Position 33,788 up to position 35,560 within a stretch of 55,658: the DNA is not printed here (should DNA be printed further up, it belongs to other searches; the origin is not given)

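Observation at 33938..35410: TrmH/SpoU RNA methyltransferase fused in-frame to a histidine-kinase transmitter module (HisKA + degenerate HATPase)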

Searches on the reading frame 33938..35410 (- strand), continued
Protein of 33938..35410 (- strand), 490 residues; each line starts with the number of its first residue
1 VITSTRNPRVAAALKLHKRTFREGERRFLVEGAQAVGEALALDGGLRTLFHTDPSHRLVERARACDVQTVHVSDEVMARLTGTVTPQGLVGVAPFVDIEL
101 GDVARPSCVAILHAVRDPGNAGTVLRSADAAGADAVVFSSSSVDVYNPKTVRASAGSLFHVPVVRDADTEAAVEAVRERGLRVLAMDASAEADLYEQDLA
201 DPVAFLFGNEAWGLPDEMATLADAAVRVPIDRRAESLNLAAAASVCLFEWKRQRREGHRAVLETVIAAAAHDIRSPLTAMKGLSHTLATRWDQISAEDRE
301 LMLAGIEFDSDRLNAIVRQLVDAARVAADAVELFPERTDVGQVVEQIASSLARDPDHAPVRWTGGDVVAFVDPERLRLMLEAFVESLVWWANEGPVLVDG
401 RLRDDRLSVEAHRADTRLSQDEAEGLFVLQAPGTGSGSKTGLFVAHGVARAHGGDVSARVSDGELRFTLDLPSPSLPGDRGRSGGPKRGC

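Call 65: search_protein_families(library=pfam, proteins=[L034:10798-11862:+, P0287, P0143], max_evalue=0.001)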
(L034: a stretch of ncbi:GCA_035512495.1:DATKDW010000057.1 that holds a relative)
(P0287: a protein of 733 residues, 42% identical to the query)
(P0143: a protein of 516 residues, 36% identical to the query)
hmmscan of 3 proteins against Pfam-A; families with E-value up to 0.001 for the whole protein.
L034:10798-11862:+ (355 aa): 7 families
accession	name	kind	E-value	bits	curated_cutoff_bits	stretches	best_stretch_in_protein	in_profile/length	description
PF02518.31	HATPase_c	-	5.3e-28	98.1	26.4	1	240-346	2-110/111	Histidine kinase-, DNA gyrase B-, and HSP90-like ATPase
PF00512.31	HisKA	-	3.9e-14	52.9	26.9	1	130-195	4-66/66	His Kinase A (phospho-acceptor) domain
PF00989.32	PAS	-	3.8e-10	40.2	22.6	1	6-116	6-111/113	PAS fold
PF08448.16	PAS_4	-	1.3e-07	32.2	23.1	1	8-56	2-50/110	PAS fold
PF13426.13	PAS_9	-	4.4e-07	30.5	27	1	11-116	1-99/103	PAS domain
PF13581.12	HATPase_c_2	-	6.3e-06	26.7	27.4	1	243-325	31-114/127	Histidine kinase-like ATPase domain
PF13188.13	PAS_8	-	3.6e-05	23.9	21.8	1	6-50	6-47/65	PAS domain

P0287 (733 aa): 9 families
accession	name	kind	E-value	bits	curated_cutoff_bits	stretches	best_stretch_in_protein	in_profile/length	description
PF00588.24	SpoU_methylase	-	4.4e-36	124.5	29.7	1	114-258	2-142/142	SpoU rRNA Methylase family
PF02518.31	HATPase_c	-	2.5e-26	92.7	26.4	1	619-728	2-109/111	Histidine kinase-, DNA gyrase B-, and HSP90-like ATPase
PF00512.31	HisKA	-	4.5e-16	59.1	26.9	1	506-573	2-66/66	His Kinase A (phospho-acceptor) domain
PF22435.1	MRM3-like_sub_bind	-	9.8e-16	58.4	27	1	9-95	3-84/84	MRM3-like substrate binding domain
PF08032.17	SpoU_sub_bind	-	3.2e-12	47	22.8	1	29-99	1-72/76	RNA 2'-O ribose methyltransferase substrate binding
PF00989.32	PAS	-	1.7e-06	28.4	22.6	1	388-437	6-55/113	PAS fold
PF13581.12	HATPase_c_2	-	6.1e-06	26.7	27.4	1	620-706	29-112/127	Histidine kinase-like ATPase domain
PF08448.16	PAS_4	-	0.0002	22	23.1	1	390-435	2-47/110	PAS fold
PF13188.13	PAS_8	-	0.00041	20.6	21.8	0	387-442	5-60/65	PAS domain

P0143 (516 aa): 5 families
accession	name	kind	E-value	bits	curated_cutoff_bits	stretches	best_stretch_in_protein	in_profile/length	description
PF00588.24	SpoU_methylase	-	3.6e-35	121.6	29.7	1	119-259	2-142/142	SpoU rRNA Methylase family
PF02518.31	HATPase_c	-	4.3e-24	85.5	26.4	1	402-508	2-110/111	Histidine kinase-, DNA gyrase B-, and HSP90-like ATPase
PF00512.31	HisKA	-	1e-14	54.8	26.9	1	292-357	4-66/66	His Kinase A (phospho-acceptor) domain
PF22435.1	MRM3-like_sub_bind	-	4.3e-09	37.1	27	1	13-102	3-84/84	MRM3-like substrate binding domain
PF08032.17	SpoU_sub_bind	-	9.1e-06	26.4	22.8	1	34-104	1-70/76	RNA 2'-O ribose methyltransferase substrate binding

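Call 73: search_protein_families(library=pfam, alignment_id=A3, max_evalue=0.00001)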
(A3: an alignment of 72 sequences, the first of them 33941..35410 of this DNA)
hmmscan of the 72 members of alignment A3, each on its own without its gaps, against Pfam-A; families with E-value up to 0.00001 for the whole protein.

A. member 1, window:33941-35410:- (490 aa): 4 families
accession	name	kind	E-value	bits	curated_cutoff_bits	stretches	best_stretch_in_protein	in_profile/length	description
PF00588.24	SpoU_methylase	-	9.6e-37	126.7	29.7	1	109-248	3-142/142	SpoU rRNA Methylase family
PF22435.1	MRM3-like_sub_bind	-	2.8e-15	56.9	27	1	7-91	1-84/84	MRM3-like substrate binding domain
PF00512.31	HisKA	-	1.4e-09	38.3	26.9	1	263-326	3-63/66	His Kinase A (phospho-acceptor) domain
PF08032.17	SpoU_sub_bind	-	2.1e-07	31.6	22.8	1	29-93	1-70/76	RNA 2'-O ribose methyltransferase substrate binding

B. families by the number of members that match (of 72 scanned): 6 families
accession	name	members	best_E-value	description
PF00588.24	SpoU_methylase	72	1.5e-39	SpoU rRNA Methylase family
PF00512.31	HisKA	72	1.6e-16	His Kinase A (phospho-acceptor) domain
PF22435.1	MRM3-like_sub_bind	69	7.9e-18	MRM3-like substrate binding domain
PF08032.17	SpoU_sub_bind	61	2.4e-13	RNA 2'-O ribose methyltransferase substrate binding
PF02518.31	HATPase_c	37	4.9e-32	Histidine kinase-, DNA gyrase B-, and HSP90-like ATPase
PF13581.12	HATPase_c_2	4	9.9e-07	Histidine kinase-like ATPase domain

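Call 74: list_cluster_members(proteins=[window:33941-35410:-, window:32870-33925:-, window:30501-32870:-, window:41189-42121:-, window:36786-36989:-])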
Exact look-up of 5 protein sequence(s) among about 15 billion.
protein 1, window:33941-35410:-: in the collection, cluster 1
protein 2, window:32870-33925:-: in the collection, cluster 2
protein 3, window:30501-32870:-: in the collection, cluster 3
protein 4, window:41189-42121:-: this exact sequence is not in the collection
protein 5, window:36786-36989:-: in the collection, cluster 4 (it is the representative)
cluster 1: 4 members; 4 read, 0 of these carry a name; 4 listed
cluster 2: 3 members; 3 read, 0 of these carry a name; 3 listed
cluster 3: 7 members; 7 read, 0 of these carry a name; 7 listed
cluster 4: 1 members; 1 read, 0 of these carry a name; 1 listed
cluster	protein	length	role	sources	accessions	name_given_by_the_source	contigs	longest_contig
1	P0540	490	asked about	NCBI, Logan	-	-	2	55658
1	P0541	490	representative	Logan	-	-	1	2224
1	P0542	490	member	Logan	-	-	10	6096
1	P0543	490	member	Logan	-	-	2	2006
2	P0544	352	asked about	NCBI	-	-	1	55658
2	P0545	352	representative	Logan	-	-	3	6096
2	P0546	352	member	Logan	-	-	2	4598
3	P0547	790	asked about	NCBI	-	-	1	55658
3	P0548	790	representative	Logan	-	-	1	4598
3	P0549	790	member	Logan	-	-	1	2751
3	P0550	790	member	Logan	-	-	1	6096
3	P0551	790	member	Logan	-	-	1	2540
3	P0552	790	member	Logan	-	-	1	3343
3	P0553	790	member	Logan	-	-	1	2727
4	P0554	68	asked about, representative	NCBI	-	-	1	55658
